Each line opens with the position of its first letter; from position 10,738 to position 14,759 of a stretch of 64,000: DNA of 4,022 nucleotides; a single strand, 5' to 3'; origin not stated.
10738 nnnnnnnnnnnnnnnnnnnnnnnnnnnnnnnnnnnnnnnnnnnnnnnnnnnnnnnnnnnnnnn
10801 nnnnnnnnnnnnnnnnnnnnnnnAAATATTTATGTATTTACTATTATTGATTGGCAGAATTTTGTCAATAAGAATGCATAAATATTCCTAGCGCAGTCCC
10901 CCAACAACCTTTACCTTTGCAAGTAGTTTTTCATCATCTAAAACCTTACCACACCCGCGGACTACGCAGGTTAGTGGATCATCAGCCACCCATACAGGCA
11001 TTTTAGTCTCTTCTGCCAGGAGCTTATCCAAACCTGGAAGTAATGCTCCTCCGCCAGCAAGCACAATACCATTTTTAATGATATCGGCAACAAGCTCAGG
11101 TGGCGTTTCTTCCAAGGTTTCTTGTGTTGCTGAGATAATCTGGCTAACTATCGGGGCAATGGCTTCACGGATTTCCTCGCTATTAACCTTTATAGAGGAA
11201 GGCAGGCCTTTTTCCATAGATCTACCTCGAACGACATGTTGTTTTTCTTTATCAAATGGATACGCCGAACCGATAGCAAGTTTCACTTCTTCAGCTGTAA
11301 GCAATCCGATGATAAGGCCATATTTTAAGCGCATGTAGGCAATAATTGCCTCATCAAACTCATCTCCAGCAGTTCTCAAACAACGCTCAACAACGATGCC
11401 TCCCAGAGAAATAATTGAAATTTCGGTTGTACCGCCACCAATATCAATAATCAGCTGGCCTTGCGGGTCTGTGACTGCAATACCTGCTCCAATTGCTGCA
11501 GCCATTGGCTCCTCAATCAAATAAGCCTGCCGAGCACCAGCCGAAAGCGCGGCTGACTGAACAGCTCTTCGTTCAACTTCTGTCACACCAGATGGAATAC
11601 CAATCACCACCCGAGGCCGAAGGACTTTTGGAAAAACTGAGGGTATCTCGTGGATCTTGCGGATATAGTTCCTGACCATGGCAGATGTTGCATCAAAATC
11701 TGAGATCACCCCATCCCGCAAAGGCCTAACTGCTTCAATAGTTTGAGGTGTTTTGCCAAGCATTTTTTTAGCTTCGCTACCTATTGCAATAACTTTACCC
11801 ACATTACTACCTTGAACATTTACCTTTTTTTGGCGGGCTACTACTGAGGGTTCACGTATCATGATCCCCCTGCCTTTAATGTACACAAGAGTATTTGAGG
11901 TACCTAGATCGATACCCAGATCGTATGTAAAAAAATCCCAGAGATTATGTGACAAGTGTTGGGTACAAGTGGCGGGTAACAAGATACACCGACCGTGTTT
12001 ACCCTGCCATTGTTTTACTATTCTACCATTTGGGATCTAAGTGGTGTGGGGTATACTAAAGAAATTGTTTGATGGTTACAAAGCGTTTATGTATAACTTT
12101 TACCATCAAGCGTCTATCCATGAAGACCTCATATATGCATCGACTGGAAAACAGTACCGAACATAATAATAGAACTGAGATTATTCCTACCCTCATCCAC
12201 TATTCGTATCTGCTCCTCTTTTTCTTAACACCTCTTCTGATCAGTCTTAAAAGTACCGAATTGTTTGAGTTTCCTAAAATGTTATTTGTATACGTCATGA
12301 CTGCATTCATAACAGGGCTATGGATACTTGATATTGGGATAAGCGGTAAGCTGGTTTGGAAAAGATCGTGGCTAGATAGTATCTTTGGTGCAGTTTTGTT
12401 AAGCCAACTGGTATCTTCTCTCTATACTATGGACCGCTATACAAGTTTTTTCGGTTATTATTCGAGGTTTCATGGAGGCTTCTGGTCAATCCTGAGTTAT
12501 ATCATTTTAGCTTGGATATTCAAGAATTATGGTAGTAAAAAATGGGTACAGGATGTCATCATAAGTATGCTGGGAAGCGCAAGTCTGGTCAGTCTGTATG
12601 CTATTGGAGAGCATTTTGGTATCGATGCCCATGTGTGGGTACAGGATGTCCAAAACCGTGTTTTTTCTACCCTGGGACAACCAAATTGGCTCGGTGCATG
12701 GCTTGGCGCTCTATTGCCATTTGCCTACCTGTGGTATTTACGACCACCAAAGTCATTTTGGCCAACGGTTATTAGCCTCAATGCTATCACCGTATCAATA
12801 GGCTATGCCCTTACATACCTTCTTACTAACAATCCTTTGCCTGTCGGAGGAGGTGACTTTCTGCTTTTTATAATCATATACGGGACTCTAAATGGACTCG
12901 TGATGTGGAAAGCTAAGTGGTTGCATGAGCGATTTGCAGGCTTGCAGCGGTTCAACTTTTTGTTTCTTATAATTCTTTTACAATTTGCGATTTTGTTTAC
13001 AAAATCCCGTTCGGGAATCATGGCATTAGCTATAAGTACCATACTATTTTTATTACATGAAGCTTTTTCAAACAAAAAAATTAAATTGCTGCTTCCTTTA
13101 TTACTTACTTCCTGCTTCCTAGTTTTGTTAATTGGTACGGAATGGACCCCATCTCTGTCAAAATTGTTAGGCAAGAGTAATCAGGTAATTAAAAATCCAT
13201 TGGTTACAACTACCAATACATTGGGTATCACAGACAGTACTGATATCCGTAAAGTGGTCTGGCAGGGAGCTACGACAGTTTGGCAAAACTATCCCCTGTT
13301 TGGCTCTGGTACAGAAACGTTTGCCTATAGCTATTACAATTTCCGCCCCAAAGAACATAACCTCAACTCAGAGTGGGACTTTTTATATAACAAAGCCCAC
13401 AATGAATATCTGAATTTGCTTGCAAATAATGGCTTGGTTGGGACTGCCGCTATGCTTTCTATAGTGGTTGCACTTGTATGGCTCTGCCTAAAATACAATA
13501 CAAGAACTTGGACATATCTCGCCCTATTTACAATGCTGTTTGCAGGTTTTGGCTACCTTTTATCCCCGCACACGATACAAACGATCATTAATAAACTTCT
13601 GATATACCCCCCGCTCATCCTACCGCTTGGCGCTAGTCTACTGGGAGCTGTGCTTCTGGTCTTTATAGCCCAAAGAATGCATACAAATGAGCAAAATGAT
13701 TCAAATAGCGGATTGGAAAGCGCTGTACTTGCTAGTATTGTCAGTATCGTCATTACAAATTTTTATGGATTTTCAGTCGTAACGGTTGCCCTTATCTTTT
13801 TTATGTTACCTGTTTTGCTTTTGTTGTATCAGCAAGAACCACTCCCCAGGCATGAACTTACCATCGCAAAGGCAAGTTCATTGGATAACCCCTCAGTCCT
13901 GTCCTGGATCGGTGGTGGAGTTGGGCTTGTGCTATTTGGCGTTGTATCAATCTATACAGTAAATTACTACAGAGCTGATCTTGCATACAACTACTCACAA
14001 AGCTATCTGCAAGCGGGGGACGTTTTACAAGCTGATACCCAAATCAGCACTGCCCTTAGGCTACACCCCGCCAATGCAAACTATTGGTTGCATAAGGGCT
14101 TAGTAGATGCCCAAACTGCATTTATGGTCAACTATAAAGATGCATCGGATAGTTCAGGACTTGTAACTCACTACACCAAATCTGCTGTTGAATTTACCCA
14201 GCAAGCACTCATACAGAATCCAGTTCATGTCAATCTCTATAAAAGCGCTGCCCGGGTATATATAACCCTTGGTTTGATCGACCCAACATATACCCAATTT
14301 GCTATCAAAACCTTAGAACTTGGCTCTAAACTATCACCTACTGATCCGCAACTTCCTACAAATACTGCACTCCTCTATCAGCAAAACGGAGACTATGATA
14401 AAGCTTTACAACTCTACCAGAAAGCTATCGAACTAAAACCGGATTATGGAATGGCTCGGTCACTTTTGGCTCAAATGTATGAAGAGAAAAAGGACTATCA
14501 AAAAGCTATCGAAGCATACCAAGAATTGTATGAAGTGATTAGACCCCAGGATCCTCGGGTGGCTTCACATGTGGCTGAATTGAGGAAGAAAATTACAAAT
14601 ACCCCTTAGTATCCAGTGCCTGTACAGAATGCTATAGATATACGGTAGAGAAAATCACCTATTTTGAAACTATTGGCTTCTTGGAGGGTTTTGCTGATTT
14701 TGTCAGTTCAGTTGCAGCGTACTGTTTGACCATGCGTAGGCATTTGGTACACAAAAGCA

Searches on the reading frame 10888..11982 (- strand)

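Call 29: search_protein_families(library=pfam, proteins=[window:10888-11982:-], max_evalue=0.001)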
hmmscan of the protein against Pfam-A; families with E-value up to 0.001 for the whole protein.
window:10888-11982:- (364 aa): 6 families
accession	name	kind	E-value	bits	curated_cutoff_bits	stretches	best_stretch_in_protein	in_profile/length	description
PF06723.19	MreB_Mbl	-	3.3e-133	444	27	1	21-353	3-324/327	MreB/Mbl protein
PF00012.26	HSP70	-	1.6e-15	56.8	20.6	1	124-329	135-353/599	Hsp70 protein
PF14450.12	FtsA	-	5.4e-12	46.6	31.8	1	178-333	2-110/127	Cell division protein FtsA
PF00022.25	Actin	-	3.3e-07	29.7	27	0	45-217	31-187/410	Actin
PF25216.1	Volactin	-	1.5e-06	28.3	35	1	61-344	55-317/321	Volactin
PF11104.14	PilM_2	-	1.6e-05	24.5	27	0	305-335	277-307/340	Type IV pilus assembly protein PilM;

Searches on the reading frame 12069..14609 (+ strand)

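Call 29: search_protein_families(library=pfam, proteins=[window:12069-14609:+], max_evalue=0.001)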
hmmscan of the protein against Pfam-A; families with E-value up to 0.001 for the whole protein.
window:12069-14609:+ (846 aa): 18 families
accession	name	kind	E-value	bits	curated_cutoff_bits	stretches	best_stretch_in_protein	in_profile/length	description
PF04932.20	Wzy_C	-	6e-17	62.3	31.7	1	300-462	2-148/149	O-Antigen ligase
PF13432.12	TPR_16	-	1.1e-15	58.2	32.7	1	767-829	4-65/65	Tetratricopeptide repeat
PF07719.23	TPR_2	-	1.2e-12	47.3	27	1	766-793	7-34/34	Tetratricopeptide repeat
PF00515.34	TPR_1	-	4.6e-12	45.6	27.8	1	766-793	7-34/34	Tetratricopeptide repeat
PF14559.12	TPR_19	-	6.8e-11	42.8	25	1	772-836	3-66/68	Tetratricopeptide repeat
PF13428.12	TPR_14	-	5.3e-10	39.4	23.5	1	767-803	8-44/44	Tetratricopeptide repeat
PF13431.12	TPR_17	-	1.1e-09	38.2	24.4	1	782-815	1-34/34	Tetratricopeptide repeat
PF13176.12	TPR_7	-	1.8e-09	37.4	27.9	1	767-792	6-31/36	Tetratricopeptide repeat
PF13424.12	TPR_12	-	2.5e-09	37.6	30.1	1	767-823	10-74/77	Tetratricopeptide repeat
PF13181.12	TPR_8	-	4.3e-09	36.3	25.7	1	767-793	8-34/34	Tetratricopeptide repeat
PF23914.1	TPR_CcmH_CycH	-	3.8e-08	33.8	42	1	743-831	67-158/158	Cytochrome c-type biogenesis protein H TPR domain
PF13414.12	TPR_11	-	1e-07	31.9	26.8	1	769-806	3-40/42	TPR repeat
PF12895.13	ANAPC3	-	1e-05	26.1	27.2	1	766-819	29-81/82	Anaphase-promoting complex, cyclosome, subunit 3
PF13371.12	TPR_9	-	1.4e-05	25.5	35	0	746-802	15-71/73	Tetratricopeptide repeat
PF04212.24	MIT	-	2.3e-05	24.8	30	0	765-789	9-33/66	MIT (microtubule interacting and transport) domain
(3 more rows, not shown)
